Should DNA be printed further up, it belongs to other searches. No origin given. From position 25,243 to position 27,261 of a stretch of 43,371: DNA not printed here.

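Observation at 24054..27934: Translationally coupled operon: arginine-deiminase-like enzyme, second ArgRS, SAM methyltransferase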

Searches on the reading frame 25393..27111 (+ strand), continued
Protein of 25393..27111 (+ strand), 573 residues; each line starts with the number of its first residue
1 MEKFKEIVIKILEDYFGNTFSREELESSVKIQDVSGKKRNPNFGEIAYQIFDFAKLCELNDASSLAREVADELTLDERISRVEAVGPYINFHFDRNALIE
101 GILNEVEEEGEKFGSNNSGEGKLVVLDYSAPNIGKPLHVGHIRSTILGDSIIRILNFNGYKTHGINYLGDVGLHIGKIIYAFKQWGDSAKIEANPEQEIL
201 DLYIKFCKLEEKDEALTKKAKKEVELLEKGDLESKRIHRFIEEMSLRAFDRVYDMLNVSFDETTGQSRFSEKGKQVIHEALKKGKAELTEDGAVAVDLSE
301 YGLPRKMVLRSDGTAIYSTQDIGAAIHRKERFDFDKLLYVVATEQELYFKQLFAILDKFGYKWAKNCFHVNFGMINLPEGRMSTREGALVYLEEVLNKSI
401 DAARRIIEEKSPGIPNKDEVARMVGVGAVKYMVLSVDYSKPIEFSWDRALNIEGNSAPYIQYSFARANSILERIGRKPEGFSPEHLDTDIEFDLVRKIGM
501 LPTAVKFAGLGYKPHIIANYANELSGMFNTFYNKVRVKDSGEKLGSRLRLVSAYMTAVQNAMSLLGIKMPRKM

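Call 38: find_encoding_contigs(protein=P0172, flank=8000, max_places=1)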
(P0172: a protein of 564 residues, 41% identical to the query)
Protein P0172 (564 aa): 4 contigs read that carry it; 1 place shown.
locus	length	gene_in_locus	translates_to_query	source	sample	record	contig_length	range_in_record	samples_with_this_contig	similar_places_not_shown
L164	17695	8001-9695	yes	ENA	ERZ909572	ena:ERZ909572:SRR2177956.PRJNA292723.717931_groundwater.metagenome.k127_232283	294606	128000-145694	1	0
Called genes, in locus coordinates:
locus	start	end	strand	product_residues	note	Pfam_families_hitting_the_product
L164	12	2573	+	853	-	PF00069:Pkinase, PF07714:PK_Tyr_Ser-Thr, PF03109:ABC1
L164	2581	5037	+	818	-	PF13646:HEAT_2 (faint), PF24492:HEAT_ECM29 (faint), PF02985:HEAT (faint), PF04212:MIT (faint), PF00069:Pkinase, PF07714:PK_Tyr_Ser-Thr, PF03109:ABC1 (weak)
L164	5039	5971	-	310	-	-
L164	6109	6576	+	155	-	-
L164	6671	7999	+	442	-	PF02274:ADI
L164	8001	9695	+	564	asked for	PF03485:Arg_tRNA_synt_N (faint), PF00750:tRNA-synt_1d, PF05746:DALR_1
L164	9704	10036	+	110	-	-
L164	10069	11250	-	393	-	PF00206:Lyase_1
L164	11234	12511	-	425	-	PF00764:Arginosuc_synth, PF20979:Arginosuc_syn_C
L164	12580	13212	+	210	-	PF13840:ACT_7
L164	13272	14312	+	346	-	PF02016:Peptidase_S66, PF17676:Peptidase_S66C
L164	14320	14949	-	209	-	PF03575:Peptidase_S51, PF07685:GATase_3 (weak)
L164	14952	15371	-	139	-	PF00293:NUDIX, PF14815:NUDIX_4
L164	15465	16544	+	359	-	PF14397:ATPgrasp_ST (faint), PF02655:ATP-grasp_3 (weak), PF02955:GSH-S_ATP, PF08443:RimK, PF02222:ATP-grasp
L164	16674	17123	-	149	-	PF01900:RNase_P_Rpp14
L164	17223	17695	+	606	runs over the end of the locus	PF27408:AF2028_C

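Call 50: search_dna_similar(query=window:25393-27111:+, collection=plasmids, mode=protein, max_rows=25, max_evalue=1e-20)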
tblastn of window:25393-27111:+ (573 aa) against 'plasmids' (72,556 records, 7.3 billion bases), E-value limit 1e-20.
Records with a match: 54; places in all: 54; records where one place covers at least 80% of the query: 43.
Best place of each record, by identity: <60% 54.
By first word of the organism name: Halobacterium 13; Escherichia 7; Salmonella 5; Klebsiella 4; Embleya 2; Neisseria 2; Proteus 2; Acetoanaerobium 1; Bacillus 1; Enterococcus 1; and 16 more.
By predicted mobility (MOB-suite, as given by PLSDB): non-mobilizable 48; mobilizable 5; conjugative 1.
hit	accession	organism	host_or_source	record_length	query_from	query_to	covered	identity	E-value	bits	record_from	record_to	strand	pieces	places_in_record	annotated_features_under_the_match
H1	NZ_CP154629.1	Acetoanaerobium noterae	cell culture,Sludge of a digestion ...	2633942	4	573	99%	38.5%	2e-115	385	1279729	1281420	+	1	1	none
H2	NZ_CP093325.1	Bacillus sp. N5-665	whole organism,peat soil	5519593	16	573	97%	36.9%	5e-104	351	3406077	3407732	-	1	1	none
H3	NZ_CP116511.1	Enterococcus gallinarum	Bos taurus,whole organism,fecal sample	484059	25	573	96%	36.7%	3e-103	349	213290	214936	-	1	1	argS: arginine--tRNA ligase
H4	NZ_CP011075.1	Brevibacillus laterosporus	Oryza sativa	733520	40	573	93%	36.6%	2e-105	355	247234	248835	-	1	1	argS: arginine--tRNA ligase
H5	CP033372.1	Limosilactobacillus fermentum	Cow,cell culture,Fresh milk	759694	28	573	95%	34.5%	4e-95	325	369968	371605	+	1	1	arginine--tRNA ligase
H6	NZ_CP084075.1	Fusobacterium vincentii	-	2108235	40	573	93%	32.8%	4e-75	267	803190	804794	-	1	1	none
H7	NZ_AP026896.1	Aeromonas caviae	Microbe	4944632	4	573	99%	29.3%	6e-55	208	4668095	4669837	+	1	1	none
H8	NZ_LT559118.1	Nonomuraea gerenzanensis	-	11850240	49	573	92%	30.4%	3e-50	194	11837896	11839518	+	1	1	none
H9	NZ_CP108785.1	Embleya sp. NBC_00888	-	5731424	60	573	90%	30.7%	2e-49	192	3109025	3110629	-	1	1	none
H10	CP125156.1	Klebsiella pneumoniae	-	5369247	64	573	89%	30.9%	7e-55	208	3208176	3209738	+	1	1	argS: arginine--tRNA ligase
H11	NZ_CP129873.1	Klebsiella pneumoniae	Homo sapiens,whole organism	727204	64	573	89%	30.9%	8e-55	207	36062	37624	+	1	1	argS: arginine--tRNA ligase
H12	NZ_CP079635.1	Klebsiella pneumoniae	Homo sapiens,Pus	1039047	64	573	89%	30.9%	8e-55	207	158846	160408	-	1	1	none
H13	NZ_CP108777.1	Embleya sp. NBC_00896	-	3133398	65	573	89%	30.6%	3e-41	167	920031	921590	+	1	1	none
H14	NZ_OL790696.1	Escherichia coli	-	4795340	64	573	89%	30.4%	8e-58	216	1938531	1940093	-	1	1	none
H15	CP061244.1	Escherichia coli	Homo sapiens,cell culture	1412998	64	573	89%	30.4%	8e-58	216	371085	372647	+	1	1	argS: arginine--tRNA ligase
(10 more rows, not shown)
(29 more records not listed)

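Call 58: search_protein_families(library=pfam, proteins=[L163:9859-10989:+, L163:11011-11970:+, L163:12004-13149:+, L163:13975-14676:+, L164:9704-10036:+], max_evalue=0.01)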
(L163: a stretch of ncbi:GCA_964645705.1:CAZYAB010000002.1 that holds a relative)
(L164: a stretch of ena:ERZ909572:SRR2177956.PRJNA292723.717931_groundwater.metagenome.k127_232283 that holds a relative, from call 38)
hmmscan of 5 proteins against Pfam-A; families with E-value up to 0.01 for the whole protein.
L163:9859-10989:+ (376 aa): 2 families
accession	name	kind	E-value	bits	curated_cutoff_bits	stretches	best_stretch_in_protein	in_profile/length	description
PF02274.22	ADI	-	0.00049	19.7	22.8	1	284-364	291-371/377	Arginine deiminase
PF19420.4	DDAH_eukar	-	0.0015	18.2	23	1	209-365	133-287/291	N,N dimethylarginine dimethylhydrolase, eukaryotic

L163:11011-11970:+ (319 aa): 2 families
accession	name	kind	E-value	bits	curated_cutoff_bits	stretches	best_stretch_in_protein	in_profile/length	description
PF22641.2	TiaS_TCKD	-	1.8e-11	44.7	27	1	161-228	2-66/156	TiaS TCKD domain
PF08489.16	TiaS_FLD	-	0.00032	21.2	21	0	195-258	61-114/116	TiaS FLD domain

L163:12004-13149:+ (381 aa): 1 family
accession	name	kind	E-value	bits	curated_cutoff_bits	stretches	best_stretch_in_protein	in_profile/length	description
PF05222.21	AlaDh_PNT_N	-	7.4e-14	52.6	30.4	1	12-121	16-125/136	Alanine dehydrogenase/PNT, N-terminal domain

L163:13975-14676:+ (233 aa): 2 families
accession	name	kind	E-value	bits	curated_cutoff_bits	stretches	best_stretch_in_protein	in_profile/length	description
PF01177.27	Asp_Glu_race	-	5.1e-37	128.2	31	1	10-227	1-211/211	Asp/Glu/Hydantoin racemase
PF15059.11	Speriolin_C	-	0.0094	16.4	27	0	137-191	16-70/148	Speriolin C-terminus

L164:9704-10036:+ (110 aa): 0 families
